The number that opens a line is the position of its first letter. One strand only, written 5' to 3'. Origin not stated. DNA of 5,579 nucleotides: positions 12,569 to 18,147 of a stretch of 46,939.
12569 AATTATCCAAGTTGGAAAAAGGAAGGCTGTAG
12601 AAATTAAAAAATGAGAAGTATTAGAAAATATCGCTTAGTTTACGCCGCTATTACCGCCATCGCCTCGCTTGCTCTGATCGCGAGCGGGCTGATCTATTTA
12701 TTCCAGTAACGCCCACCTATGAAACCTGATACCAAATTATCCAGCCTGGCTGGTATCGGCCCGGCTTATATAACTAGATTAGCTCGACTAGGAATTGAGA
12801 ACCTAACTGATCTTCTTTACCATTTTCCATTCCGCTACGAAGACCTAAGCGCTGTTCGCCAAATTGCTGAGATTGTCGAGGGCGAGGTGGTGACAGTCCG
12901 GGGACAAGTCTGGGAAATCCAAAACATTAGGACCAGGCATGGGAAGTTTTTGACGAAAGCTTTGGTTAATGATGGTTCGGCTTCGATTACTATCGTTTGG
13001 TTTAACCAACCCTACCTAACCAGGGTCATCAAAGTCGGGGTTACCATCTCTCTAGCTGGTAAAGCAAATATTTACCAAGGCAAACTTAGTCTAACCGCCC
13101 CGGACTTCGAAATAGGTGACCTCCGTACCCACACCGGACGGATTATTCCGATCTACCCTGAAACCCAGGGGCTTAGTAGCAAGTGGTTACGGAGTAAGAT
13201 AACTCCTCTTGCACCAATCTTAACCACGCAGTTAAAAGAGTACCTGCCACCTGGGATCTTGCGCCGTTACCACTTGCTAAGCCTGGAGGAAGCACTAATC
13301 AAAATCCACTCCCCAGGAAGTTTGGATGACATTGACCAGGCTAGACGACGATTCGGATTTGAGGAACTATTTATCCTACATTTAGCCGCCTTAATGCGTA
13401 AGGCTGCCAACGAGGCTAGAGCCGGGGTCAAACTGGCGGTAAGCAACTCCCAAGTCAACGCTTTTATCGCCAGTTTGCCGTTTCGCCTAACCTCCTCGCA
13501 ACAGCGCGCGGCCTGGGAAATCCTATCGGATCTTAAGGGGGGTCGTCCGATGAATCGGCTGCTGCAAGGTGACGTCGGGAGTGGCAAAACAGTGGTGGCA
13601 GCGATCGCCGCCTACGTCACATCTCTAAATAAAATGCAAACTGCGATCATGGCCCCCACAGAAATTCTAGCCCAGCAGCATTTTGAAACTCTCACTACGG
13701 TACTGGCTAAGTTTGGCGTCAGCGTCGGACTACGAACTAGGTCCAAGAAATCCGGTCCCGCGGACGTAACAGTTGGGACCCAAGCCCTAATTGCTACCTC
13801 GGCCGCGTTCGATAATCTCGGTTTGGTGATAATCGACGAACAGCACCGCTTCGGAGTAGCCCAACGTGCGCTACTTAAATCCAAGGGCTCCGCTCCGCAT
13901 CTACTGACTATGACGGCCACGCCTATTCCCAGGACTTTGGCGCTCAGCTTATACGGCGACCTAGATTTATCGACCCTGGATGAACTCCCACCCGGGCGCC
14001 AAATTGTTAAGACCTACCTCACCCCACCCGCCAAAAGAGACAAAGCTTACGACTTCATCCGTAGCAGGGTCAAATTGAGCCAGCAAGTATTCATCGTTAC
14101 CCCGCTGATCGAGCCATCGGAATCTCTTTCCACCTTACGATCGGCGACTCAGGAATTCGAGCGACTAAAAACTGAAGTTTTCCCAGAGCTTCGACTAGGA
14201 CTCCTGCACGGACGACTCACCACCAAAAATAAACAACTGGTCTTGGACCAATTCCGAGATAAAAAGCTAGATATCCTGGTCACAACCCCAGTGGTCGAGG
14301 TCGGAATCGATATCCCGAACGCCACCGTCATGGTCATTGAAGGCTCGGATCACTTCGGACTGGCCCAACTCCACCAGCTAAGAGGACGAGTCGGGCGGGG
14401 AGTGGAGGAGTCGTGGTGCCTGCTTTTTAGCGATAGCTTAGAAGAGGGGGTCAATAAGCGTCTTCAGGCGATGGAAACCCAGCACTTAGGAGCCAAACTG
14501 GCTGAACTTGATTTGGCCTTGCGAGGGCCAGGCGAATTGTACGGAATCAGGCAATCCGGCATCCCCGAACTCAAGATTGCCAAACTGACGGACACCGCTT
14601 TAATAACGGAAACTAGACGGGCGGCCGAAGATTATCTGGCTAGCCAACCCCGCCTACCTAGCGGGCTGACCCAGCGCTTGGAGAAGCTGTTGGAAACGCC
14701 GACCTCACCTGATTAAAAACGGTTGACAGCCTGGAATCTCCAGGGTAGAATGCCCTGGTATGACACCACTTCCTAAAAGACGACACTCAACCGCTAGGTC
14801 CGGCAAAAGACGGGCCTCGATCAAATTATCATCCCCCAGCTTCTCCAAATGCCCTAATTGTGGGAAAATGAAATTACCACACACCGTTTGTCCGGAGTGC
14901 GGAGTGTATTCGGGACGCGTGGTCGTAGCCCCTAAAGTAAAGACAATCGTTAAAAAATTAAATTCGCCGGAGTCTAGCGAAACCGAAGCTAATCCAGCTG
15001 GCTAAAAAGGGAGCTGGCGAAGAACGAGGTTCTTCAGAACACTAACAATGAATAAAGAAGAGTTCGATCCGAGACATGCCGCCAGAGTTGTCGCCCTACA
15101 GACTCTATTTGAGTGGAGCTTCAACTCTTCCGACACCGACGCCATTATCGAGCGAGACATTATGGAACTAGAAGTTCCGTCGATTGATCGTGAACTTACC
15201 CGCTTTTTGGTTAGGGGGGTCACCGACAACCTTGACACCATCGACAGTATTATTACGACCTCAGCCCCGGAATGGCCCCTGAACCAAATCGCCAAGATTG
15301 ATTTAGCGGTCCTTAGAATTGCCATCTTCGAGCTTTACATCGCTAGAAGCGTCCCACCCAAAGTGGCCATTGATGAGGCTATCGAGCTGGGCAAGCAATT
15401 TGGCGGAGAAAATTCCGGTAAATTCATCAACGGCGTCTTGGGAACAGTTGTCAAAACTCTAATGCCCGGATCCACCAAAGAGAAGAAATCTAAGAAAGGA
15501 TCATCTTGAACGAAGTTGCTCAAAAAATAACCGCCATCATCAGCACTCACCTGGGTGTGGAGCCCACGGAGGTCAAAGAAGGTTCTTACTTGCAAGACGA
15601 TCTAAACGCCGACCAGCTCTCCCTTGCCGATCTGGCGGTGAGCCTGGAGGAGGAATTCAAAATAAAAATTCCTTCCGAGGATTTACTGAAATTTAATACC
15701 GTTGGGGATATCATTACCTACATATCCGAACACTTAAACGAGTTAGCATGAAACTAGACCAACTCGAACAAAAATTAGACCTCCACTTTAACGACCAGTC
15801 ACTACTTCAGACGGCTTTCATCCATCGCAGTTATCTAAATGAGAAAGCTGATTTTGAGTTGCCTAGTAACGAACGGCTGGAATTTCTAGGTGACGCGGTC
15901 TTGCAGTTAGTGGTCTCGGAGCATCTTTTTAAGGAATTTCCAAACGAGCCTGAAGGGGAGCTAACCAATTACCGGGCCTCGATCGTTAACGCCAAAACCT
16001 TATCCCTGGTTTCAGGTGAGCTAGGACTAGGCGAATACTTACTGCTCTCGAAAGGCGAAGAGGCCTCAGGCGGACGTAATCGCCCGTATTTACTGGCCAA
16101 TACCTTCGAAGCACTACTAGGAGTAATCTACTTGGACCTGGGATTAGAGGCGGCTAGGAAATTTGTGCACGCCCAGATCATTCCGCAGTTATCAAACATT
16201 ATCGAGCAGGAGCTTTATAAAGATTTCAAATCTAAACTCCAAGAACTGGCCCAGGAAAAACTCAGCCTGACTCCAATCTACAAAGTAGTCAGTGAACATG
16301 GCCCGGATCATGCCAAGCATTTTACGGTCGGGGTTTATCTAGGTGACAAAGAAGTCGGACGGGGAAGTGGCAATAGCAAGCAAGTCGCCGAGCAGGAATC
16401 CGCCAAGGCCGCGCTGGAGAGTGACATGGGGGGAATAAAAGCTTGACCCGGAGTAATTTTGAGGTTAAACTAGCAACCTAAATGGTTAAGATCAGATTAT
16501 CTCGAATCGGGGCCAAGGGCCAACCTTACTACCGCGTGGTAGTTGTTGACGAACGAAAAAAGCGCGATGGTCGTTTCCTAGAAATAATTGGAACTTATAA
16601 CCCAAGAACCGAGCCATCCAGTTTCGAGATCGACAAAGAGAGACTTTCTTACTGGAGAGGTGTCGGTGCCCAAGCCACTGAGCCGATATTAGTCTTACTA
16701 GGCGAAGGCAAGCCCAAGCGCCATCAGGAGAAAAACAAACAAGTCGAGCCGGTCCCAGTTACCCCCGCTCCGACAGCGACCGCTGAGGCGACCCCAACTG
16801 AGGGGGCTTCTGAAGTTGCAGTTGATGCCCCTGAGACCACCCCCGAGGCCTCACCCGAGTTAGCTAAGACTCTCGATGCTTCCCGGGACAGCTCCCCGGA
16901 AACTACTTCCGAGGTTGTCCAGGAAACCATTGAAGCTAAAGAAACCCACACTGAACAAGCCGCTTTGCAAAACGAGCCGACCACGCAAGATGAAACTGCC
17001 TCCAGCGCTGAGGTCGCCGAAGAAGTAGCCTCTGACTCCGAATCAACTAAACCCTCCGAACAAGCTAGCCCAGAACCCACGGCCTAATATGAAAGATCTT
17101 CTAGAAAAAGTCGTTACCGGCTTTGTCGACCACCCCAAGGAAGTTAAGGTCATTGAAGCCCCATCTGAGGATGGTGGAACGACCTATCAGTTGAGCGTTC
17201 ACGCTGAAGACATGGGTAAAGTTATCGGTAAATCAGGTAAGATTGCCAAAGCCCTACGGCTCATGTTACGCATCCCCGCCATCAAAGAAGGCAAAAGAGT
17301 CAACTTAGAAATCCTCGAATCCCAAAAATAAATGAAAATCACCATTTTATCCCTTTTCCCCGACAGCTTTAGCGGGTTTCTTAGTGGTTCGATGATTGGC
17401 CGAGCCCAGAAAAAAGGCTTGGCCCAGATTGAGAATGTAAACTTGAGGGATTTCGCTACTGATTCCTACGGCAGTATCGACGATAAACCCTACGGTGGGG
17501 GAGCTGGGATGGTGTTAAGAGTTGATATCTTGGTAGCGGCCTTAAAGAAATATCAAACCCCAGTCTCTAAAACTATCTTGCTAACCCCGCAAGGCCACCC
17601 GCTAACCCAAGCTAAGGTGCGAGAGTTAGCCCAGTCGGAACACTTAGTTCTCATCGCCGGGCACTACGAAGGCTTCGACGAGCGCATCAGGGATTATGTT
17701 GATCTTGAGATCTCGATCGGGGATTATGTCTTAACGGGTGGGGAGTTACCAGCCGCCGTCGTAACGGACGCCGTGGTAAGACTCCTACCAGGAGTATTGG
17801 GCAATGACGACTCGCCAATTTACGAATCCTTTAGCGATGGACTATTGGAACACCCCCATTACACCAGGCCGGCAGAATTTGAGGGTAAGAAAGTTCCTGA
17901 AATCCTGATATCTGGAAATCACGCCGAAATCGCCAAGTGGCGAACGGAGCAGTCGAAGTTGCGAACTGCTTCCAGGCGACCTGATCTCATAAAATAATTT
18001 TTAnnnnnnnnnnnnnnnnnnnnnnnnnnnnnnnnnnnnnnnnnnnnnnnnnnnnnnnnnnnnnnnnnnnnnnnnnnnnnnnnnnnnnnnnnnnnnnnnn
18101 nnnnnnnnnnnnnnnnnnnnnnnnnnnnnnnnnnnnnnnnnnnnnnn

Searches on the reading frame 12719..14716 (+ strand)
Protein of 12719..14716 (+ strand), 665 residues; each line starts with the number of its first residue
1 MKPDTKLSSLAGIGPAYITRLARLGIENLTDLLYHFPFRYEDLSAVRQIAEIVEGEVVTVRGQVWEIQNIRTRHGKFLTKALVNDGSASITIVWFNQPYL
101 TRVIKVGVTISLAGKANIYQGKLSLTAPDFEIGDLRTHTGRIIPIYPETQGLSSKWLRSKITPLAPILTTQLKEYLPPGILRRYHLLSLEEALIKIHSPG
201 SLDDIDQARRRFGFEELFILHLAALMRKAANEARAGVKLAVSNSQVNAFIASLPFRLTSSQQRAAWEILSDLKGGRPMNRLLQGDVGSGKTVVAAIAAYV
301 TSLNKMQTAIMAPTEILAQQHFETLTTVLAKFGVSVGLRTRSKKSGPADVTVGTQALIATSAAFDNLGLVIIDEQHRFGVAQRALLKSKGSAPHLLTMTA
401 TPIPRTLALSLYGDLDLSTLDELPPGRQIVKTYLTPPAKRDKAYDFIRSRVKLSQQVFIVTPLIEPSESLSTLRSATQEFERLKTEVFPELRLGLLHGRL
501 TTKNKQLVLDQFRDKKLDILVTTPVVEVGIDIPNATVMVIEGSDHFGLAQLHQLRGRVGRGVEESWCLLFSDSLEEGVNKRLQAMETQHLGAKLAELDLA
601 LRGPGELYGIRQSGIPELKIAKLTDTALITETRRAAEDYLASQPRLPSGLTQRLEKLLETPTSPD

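Call 29: search_protein_families(library=pfam, proteins=[window:12719-14716:+], max_evalue=0.00001)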
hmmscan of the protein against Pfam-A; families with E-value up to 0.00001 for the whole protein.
window:12719-14716:+ (665 aa): 8 families
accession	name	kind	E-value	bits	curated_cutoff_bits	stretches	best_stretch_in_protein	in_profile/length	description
PF17191.10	RecG_wedge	-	1.2e-25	90.5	23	1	12-159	7-153/162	RecG wedge domain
PF00270.35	DEAD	-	1.7e-20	73.8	26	1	262-406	4-163/167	DEAD/DEAH box helicase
PF00271.37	Helicase_C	-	3.3e-17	63.2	23.5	1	450-560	11-108/110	Helicase conserved C-terminal domain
PF04851.21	ResIII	-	8.3e-12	45.8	22.5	1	256-402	3-162/164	Type III restriction enzyme, res subunit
PF19833.4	RecG_dom3_C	-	3.8e-08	33.7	26.8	1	591-648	4-63/87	ATP-dependent DNA helicase RecG, domain 3, C-terminal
PF01336.31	tRNA_anti-codon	-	1e-07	32.2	27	1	58-132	1-74/75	OB-fold nucleic acid binding domain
PF07517.20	SecA_DEAD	-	5.2e-06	26.4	24.6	1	286-344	99-157/290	SecA DEAD-like domain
PF22590.2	Cas3-like_C_2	-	6e-06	26.9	27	0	472-560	11-103/106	CRISPR-associated nuclease/helicase Cas3, C-terminal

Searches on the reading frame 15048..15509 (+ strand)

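Call 43: search_protein_families(library=pfam, proteins=[window:15048-15509:+], max_evalue=0.01)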
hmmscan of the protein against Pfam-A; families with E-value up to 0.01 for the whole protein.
window:15048-15509:+ (153 aa): 1 family
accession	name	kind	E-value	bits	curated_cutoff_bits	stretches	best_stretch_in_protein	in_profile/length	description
PF01029.23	NusB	-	1.4e-33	116.5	23.1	1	11-136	2-133/133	NusB family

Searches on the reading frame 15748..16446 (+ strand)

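Call 29: search_protein_families(library=pfam, proteins=[window:15748-16446:+], max_evalue=0.00001)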
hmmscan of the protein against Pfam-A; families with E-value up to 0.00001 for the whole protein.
window:15748-16446:+ (232 aa): 4 families
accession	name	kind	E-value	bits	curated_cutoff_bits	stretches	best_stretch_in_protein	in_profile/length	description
PF14622.11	Ribonucleas_3_3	-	2e-39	135.1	35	1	16-147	1-127/128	Ribonuclease-III-like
PF00636.31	Ribonuclease_3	-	1.9e-26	93.2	27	1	42-132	1-102/102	Ribonuclease III domain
PF00035.32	dsrm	-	2.1e-17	63.9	23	1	161-224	2-64/66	Double-stranded RNA binding motif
PF22935.1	RM44_endonuclase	-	3.4e-07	30.9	27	1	11-126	14-138/139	Large ribosomal subunit protein mL44, endonuclease domain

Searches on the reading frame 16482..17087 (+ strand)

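Call 43: search_protein_families(library=pfam, proteins=[window:16482-17087:+], max_evalue=0.01)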
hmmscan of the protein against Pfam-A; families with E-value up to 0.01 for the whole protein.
window:16482-17087:+ (201 aa): 1 family
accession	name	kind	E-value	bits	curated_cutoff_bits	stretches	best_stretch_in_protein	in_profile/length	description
PF00886.24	Ribosomal_S16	-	7.2e-23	80.7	27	1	8-66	1-62/62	Ribosomal protein S16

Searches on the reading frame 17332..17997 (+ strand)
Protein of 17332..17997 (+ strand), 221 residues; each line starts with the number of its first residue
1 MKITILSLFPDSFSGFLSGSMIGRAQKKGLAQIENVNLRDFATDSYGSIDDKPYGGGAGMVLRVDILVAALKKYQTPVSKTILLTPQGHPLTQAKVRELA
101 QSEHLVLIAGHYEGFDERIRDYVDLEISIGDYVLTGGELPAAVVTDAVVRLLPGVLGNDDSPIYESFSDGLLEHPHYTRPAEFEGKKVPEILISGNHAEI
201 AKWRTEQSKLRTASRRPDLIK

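Call 43: search_protein_families(library=pfam, proteins=[window:17332-17997:+], max_evalue=0.01)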
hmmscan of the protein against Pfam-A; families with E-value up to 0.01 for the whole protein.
window:17332-17997:+ (221 aa): 1 family
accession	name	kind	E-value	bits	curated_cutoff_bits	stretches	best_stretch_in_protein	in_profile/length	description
PF01746.26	tRNA_m1G_MT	-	3.8e-62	209.9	27.3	1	23-217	2-195/195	tRNA (Guanine-1)-methyltransferase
